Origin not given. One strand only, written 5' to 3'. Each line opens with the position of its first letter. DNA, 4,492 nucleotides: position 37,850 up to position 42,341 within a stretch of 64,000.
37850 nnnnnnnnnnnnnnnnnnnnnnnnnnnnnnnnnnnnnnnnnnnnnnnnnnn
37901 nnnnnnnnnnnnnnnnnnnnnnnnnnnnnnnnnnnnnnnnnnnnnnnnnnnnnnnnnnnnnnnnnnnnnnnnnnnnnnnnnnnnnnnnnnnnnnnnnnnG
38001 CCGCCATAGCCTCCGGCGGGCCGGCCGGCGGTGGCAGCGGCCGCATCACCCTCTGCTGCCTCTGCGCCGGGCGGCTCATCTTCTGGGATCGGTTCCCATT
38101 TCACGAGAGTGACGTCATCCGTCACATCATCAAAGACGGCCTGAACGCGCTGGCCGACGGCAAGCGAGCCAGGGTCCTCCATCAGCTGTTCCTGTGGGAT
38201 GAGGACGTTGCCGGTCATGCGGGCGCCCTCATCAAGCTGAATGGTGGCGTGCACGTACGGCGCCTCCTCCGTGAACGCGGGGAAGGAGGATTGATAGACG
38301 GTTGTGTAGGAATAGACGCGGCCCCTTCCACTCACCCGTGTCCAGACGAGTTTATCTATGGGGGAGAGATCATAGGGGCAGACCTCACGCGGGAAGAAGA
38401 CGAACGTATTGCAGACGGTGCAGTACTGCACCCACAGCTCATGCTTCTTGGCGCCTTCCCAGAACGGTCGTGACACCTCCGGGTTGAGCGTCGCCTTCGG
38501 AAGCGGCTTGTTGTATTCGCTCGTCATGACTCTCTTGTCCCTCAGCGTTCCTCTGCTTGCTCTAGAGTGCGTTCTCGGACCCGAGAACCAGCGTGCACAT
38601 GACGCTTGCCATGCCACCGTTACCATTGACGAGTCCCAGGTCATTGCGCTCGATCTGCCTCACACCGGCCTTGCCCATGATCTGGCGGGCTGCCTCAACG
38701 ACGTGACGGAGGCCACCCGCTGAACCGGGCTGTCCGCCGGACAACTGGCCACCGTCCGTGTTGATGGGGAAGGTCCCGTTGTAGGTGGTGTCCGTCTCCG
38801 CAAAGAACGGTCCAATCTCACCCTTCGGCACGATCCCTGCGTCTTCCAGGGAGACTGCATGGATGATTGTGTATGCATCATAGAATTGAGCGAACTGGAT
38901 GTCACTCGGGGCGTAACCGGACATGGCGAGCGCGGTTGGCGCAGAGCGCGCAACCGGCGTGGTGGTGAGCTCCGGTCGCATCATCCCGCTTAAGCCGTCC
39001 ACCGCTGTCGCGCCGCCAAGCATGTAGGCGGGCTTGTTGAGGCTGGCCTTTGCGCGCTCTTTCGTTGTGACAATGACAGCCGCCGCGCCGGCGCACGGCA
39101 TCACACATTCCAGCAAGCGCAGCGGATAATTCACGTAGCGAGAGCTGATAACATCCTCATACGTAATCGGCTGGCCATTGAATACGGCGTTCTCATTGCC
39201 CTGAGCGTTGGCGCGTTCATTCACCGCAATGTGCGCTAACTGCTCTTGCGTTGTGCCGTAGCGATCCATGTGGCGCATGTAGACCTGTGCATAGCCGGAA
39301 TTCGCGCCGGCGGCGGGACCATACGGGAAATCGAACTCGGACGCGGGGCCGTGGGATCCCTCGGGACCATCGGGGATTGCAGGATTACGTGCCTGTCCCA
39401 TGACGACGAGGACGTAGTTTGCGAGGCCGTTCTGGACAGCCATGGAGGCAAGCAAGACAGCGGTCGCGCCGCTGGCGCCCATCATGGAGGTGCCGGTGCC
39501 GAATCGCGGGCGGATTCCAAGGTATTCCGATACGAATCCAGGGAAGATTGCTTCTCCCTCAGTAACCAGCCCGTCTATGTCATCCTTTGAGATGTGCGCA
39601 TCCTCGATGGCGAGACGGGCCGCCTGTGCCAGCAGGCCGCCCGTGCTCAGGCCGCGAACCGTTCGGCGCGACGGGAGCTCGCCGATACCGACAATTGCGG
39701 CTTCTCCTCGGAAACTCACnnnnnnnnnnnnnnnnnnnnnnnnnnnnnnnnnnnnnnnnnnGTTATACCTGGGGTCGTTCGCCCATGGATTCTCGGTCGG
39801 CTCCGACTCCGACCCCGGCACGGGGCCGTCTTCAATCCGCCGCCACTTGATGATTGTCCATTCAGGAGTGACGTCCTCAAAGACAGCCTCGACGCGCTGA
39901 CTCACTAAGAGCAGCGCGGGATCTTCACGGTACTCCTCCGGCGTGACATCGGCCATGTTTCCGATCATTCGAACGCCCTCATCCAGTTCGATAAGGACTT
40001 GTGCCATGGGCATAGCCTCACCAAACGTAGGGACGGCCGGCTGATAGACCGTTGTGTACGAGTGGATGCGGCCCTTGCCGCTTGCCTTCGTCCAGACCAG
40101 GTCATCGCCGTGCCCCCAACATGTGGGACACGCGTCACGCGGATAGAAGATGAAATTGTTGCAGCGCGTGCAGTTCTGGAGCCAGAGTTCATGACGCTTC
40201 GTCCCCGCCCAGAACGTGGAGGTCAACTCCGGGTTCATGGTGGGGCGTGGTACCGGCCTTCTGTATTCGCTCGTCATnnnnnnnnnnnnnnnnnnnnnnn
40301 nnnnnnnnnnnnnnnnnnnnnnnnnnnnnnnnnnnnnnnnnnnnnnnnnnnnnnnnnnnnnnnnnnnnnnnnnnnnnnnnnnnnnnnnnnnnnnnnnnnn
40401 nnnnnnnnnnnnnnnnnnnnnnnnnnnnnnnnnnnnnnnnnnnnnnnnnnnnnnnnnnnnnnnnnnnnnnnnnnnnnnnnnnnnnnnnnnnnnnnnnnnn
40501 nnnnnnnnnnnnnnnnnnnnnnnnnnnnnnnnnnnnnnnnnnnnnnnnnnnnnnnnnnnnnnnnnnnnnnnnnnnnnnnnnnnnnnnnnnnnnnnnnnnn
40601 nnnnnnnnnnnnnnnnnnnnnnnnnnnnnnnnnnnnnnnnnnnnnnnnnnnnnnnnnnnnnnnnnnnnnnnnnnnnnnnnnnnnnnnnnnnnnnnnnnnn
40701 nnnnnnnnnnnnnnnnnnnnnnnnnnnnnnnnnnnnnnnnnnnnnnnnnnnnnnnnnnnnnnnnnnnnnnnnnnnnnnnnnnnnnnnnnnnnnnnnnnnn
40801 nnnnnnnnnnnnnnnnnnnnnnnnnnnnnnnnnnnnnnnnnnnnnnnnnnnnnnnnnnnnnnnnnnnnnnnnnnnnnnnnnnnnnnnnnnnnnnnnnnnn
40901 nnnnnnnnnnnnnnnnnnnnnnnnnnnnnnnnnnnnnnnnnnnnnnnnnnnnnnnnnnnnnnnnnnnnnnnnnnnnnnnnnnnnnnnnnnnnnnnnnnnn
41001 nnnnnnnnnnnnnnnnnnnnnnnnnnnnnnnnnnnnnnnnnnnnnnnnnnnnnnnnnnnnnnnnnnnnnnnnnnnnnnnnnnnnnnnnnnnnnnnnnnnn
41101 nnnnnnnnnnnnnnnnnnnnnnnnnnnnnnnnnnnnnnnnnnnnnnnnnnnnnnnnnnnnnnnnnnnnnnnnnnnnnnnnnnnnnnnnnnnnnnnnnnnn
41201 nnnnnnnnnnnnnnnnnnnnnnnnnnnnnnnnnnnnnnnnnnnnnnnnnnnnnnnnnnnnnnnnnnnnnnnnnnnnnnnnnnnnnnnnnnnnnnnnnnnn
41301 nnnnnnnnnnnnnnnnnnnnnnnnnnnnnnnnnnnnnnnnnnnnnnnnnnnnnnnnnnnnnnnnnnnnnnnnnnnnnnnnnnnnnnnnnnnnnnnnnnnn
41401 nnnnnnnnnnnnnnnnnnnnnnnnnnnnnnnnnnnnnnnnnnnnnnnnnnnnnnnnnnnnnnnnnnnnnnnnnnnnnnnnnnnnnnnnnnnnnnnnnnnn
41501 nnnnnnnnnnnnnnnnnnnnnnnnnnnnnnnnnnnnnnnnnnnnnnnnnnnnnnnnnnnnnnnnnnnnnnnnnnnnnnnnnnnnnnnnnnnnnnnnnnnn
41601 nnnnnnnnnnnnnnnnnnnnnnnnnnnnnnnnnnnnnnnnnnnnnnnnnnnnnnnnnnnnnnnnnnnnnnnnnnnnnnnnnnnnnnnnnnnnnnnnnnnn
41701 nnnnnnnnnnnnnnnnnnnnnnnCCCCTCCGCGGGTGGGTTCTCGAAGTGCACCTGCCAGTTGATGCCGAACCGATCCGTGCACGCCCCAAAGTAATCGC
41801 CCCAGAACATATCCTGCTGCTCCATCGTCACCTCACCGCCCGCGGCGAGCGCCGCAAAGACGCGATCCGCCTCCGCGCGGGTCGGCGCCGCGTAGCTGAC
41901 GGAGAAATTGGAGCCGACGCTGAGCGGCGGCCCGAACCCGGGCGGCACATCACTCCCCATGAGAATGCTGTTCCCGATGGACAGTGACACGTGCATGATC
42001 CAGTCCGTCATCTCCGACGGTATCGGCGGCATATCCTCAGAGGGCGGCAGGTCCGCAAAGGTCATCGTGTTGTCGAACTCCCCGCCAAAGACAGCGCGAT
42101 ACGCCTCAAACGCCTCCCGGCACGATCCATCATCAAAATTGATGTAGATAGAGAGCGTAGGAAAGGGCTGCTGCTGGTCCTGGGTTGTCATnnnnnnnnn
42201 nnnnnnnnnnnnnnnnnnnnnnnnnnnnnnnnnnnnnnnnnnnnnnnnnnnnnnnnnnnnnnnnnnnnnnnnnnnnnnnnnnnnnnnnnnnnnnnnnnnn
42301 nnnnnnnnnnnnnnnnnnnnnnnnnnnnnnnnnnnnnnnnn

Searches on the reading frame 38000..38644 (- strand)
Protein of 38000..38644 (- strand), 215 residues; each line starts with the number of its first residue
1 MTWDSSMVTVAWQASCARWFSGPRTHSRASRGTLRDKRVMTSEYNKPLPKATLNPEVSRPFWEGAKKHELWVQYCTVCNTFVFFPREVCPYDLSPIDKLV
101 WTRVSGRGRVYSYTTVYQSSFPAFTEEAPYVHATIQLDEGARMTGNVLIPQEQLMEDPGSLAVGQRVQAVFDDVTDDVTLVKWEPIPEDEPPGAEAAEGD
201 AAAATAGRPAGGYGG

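Call 11: search_protein_families(library=pfam, proteins=[window:38000-38644:-])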
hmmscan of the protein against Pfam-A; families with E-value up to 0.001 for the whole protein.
window:38000-38644:- (215 aa): 2 families
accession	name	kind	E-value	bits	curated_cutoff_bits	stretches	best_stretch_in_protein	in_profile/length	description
PF01796.24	OB_ChsH2_C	-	1.2e-18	67.2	27.1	1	101-172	1-65/65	ChsH2, C-terminal OB-fold domain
PF12172.15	zf-ChsH2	-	4.4e-08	33.2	23.2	1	62-94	1-33/37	ChsH2, rubredoxin-like zinc ribbon domain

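Call 47: search_protein_families(library=ncbifam, proteins=[window:38000-38644:-], max_evalue=0.001)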
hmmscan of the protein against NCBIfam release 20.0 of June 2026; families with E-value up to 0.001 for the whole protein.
window:38000-38644:- (215 aa): 0 families

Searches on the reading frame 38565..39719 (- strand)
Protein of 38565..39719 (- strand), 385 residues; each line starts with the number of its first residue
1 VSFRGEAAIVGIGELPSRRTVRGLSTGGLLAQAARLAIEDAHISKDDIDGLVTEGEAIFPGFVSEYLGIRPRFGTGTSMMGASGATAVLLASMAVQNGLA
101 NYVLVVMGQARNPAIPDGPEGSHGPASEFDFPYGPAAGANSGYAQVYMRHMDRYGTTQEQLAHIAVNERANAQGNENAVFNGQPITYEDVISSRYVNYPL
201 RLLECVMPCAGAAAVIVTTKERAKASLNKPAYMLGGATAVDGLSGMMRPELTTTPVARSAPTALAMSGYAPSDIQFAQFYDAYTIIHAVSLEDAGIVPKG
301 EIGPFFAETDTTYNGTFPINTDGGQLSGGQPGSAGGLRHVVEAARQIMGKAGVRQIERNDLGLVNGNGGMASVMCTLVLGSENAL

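Call 11: search_protein_families(library=pfam, proteins=[window:38565-39719:-])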
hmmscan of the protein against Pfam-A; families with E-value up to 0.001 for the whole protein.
window:38565-39719:- (385 aa): 1 family
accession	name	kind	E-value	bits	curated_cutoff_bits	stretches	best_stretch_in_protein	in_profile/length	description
PF22691.2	Thiolase_C_1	-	3.4e-45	153.8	28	1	238-380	2-143/144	Thiolase C-terminal domain-like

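Call 71: search_protein_representatives(protein=window:38565-39719:-)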
Query: 385 residues. Proteins with E-value up to 0.001 (for the whole library): 7852; up to 1e-10: 3402; up to 1e-30: 484. The best 150 are listed.
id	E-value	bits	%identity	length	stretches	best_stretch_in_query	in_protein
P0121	1.9e-94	333.2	48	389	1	1-385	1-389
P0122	6.6e-92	324.8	48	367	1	1-366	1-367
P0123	7.3e-85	301.6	48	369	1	1-365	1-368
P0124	3.4e-84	299.4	44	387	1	1-381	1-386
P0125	8.3e-79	281.7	43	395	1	1-382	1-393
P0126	1.5e-77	277.5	46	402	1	2-384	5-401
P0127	9.9e-75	268.3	42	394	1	1-382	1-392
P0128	2.0e-74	267.2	42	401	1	1-379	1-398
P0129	2.1e-73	263.9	40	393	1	2-381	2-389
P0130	9.4e-70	251.9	47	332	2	182-366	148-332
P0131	4.7e-69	249.6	41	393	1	1-382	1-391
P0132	8.2e-69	248.8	48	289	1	2-281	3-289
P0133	2.9e-65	237.1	43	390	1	6-381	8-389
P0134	3.2e-65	237.0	43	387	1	3-380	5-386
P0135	7.1e-64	232.6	61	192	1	181-366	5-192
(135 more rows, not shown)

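Call 77: predict_structure(alignment_id=A2)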
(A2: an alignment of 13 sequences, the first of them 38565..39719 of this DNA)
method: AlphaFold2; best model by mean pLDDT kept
length: 385 residues; sequences in the alignment: 13
mean_pLDDT: 57.7   pTM: 0.65
mean pLDDT of the five models: 57.7, 57.5, 44.2, 43.8, 42.6
residues with pLDDT >= 90: 47; 70-90: 92; 50-70: 55; < 50: 191
segments of 3 or more residues with pLDDT < 50: 18-20, 111-210, 242-254, 271-332, 353-359, 368-371
pLDDT, mean of each block of 10 residues (from residue 1): 71 68 68 91 93 78 83 79 78 90 85 41 35 29 33 42 39 36 43 34 35 88 88 77 42 51 64 37 39 38 35 30 31 62 75 49 58 68 75
secondary structure, 60 per line:
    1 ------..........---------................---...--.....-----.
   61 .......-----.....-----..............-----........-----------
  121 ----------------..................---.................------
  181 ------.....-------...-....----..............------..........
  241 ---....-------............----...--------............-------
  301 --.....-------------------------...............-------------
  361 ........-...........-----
elements in order: E7-16 H26-41 E50-54 H60-67 E73-77 H83-96 E102-109 H137-154 H158-174 H187-191 H203-206 E211-219 H220-224 E231-240 H244-247 H255-266 H282-293 H303-307 H333-347 E361-368 E370-380

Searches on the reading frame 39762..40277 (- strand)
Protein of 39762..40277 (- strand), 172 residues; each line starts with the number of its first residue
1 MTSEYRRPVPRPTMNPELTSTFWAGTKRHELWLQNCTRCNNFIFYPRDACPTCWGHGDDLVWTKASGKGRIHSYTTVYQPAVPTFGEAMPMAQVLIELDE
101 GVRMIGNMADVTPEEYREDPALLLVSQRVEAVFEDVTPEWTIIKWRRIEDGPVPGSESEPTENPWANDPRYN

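Call 11: search_protein_families(library=pfam, proteins=[window:39762-40277:-])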
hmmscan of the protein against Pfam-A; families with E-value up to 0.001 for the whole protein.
window:39762-40277:- (172 aa): 2 families
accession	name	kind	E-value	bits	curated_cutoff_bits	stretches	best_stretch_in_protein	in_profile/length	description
PF01796.24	OB_ChsH2_C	-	4.6e-16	58.9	27.1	1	62-134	1-65/65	ChsH2, C-terminal OB-fold domain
PF12172.15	zf-ChsH2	-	9.4e-10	38.6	23.2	1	23-56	1-34/37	ChsH2, rubredoxin-like zinc ribbon domain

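Call 47: search_protein_families(library=ncbifam, proteins=[window:39762-40277:-], max_evalue=0.001)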
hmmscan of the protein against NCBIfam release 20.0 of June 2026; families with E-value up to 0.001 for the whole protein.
window:39762-40277:- (172 aa): 1 family
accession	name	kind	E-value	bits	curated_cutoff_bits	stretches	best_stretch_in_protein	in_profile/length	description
NF053627.1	BnzsclthlBbsAGT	equivalog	2.5e-07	30.7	250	1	35-127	40-126/145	benzoylsuccinyl-CoA thiolase subunit BbsA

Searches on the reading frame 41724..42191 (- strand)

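Call 11: search_protein_families(library=pfam, proteins=[window:41724-42191:-])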
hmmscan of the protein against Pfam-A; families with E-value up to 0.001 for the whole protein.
window:41724-42191:- (156 aa): 2 families
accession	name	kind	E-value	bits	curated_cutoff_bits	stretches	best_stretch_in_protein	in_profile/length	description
PF00903.31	Glyoxalase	-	1.3e-07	32.5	20.6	1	23-147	11-121/121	Glyoxalase/Bleomycin resistance protein/Dioxygenase superfamily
PF06983.19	3-dmu-9_3-mt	-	5.2e-07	30.6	24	1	17-147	7-115/116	3-demethylubiquinone-9 3-methyltransferase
